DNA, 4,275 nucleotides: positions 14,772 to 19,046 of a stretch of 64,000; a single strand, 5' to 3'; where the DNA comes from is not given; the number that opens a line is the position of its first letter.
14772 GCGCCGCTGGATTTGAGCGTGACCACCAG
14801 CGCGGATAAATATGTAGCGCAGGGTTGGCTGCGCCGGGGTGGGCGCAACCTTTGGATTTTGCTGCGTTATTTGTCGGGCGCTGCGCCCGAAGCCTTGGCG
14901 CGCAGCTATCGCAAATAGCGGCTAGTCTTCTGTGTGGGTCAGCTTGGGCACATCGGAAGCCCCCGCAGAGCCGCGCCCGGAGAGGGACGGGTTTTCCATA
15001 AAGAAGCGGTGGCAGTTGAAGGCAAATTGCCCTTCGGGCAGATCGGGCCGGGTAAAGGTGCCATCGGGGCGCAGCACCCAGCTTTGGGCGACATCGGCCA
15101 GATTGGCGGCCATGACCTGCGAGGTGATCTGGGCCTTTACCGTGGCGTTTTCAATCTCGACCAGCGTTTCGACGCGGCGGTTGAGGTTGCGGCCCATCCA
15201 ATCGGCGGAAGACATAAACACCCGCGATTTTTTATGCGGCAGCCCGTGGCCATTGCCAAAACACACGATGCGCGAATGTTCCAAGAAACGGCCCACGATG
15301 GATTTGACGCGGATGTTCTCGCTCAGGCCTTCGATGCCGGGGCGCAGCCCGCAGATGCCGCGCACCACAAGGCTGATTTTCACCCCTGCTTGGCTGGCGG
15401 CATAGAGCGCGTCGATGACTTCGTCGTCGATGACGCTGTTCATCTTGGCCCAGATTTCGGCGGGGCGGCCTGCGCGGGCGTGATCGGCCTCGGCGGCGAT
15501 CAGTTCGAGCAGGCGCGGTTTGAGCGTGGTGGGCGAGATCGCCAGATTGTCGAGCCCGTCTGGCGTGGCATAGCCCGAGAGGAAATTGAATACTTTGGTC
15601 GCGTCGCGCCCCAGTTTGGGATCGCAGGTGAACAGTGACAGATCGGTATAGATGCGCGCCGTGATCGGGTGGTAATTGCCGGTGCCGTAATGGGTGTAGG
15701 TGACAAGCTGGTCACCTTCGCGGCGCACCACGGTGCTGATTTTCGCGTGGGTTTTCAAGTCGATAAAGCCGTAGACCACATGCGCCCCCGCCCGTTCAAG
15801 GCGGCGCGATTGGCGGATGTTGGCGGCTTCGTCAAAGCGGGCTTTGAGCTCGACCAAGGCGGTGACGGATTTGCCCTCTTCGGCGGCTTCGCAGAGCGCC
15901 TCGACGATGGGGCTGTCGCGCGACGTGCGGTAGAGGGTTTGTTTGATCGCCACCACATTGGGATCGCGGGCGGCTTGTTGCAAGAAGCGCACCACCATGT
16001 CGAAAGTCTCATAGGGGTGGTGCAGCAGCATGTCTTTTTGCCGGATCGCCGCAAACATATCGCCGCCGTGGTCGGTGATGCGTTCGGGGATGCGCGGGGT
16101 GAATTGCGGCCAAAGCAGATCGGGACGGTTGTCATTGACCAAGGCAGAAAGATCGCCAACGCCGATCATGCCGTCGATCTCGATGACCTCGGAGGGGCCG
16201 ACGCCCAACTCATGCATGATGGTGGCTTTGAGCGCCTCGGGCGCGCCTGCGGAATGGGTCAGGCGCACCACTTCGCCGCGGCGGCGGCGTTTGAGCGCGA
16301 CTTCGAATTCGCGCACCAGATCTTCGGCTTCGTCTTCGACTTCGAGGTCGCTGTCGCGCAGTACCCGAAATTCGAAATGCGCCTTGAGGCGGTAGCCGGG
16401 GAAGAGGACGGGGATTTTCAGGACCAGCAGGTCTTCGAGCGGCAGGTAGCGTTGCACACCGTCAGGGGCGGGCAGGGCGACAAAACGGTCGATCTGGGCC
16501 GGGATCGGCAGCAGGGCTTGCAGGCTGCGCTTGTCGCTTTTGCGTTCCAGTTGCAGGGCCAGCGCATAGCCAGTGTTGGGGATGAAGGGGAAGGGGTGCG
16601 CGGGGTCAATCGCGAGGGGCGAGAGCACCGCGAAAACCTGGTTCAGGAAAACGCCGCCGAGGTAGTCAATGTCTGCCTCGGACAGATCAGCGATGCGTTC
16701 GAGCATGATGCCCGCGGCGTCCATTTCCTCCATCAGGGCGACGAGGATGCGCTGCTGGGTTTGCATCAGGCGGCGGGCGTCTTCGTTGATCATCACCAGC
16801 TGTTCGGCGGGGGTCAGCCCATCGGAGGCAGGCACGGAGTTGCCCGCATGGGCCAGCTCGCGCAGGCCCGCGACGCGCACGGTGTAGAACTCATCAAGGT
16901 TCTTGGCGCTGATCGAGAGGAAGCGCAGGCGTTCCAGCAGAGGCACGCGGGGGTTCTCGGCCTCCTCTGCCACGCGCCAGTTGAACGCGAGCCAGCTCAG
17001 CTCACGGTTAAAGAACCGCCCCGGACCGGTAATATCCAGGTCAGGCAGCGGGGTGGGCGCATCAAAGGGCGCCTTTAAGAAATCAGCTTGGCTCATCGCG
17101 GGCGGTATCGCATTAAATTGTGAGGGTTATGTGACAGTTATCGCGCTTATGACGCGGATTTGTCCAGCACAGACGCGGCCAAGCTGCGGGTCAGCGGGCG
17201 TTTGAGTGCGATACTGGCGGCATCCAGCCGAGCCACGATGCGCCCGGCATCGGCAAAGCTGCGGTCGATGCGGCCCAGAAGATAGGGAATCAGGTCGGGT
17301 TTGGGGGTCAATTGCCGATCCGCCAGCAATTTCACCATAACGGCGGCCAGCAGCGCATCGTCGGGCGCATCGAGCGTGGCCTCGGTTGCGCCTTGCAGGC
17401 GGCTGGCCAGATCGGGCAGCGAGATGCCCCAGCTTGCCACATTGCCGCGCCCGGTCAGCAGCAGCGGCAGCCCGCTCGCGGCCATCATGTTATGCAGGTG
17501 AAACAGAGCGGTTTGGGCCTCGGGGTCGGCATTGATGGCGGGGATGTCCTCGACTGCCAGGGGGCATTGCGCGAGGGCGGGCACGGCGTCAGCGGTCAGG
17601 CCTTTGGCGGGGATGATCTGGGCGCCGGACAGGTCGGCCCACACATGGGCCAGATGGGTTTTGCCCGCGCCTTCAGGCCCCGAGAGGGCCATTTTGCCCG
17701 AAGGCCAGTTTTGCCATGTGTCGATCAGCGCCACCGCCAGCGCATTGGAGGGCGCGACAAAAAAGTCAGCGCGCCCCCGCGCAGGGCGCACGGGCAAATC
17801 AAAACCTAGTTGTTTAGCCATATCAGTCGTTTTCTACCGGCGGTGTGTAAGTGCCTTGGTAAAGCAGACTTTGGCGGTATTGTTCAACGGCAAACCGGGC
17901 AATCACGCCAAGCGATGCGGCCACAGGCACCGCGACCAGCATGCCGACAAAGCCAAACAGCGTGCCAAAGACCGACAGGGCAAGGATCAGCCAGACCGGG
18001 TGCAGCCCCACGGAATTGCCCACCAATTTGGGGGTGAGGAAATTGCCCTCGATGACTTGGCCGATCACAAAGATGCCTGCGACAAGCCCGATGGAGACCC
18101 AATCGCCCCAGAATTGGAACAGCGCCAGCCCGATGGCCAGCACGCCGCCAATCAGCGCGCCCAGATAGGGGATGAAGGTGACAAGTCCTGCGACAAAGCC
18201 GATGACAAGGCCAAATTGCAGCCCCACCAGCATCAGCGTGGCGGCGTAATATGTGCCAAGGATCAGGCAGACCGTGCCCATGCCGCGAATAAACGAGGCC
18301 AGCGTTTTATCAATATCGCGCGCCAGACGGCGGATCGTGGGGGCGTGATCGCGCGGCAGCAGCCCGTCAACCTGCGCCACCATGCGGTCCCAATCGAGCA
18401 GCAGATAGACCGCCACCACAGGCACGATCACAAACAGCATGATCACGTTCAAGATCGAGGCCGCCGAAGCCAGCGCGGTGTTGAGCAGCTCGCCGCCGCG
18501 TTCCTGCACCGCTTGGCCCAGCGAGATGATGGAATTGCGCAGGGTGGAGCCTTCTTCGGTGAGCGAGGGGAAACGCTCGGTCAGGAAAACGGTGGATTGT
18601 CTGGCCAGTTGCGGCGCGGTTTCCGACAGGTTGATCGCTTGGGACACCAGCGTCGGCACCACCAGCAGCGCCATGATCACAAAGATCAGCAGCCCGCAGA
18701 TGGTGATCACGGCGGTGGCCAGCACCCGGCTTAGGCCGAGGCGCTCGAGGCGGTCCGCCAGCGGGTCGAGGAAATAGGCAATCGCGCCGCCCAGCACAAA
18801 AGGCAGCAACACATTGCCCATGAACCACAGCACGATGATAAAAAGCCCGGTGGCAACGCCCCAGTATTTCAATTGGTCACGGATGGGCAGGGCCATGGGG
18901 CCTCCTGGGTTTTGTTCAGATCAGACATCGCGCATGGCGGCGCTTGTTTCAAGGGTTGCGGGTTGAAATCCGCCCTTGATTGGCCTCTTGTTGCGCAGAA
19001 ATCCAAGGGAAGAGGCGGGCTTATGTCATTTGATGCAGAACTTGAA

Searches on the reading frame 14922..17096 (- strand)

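Call 88: search_protein_families(library=pfam, proteins=[window:14922-17096:-], max_evalue=0.0001)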
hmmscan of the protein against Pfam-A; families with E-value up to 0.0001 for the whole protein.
window:14922-17096:- (724 aa): 5 families
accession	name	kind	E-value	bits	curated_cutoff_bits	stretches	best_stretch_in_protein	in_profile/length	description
PF17941.7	PP_kinase_C_1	-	1.6e-74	249.5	25.7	1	346-511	1-166/167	Polyphosphate kinase C-terminal domain 1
PF13090.12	PP_kinase_C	-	1.3e-58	197.7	25.8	1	518-684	1-161/172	Polyphosphate kinase C-terminal domain 2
PF02503.22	PP_kinase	-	2.1e-51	174.7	31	1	145-318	5-182/183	Polyphosphate kinase middle domain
PF13089.11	PP_kinase_N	-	7.5e-35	119.9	23.8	1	28-132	1-106/107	Polyphosphate kinase N-terminal domain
PF13091.12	PLDc_2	-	2.2e-09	37.7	27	0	548-659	12-126/132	PLD-like domain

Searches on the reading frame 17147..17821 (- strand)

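Call 88: search_protein_families(library=pfam, proteins=[window:17147-17821:-], max_evalue=0.0001)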
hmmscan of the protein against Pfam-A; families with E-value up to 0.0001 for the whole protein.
window:17147-17821:- (224 aa): 1 family
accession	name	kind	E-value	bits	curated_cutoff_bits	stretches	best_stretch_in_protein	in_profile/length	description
PF22688.2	Hda_lid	-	7.1e-05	23.2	27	0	168-212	14-58/65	Hda, lid domain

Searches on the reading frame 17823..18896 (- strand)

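Call 88: search_protein_families(library=pfam, proteins=[window:17823-18896:-], max_evalue=0.0001)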
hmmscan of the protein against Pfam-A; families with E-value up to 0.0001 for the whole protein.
window:17823-18896:- (357 aa): 1 family
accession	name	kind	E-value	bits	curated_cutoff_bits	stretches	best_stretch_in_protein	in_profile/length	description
PF01594.21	AI-2E_transport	-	1.5e-60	205.6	34.3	1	17-329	9-319/327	AI-2E family transporter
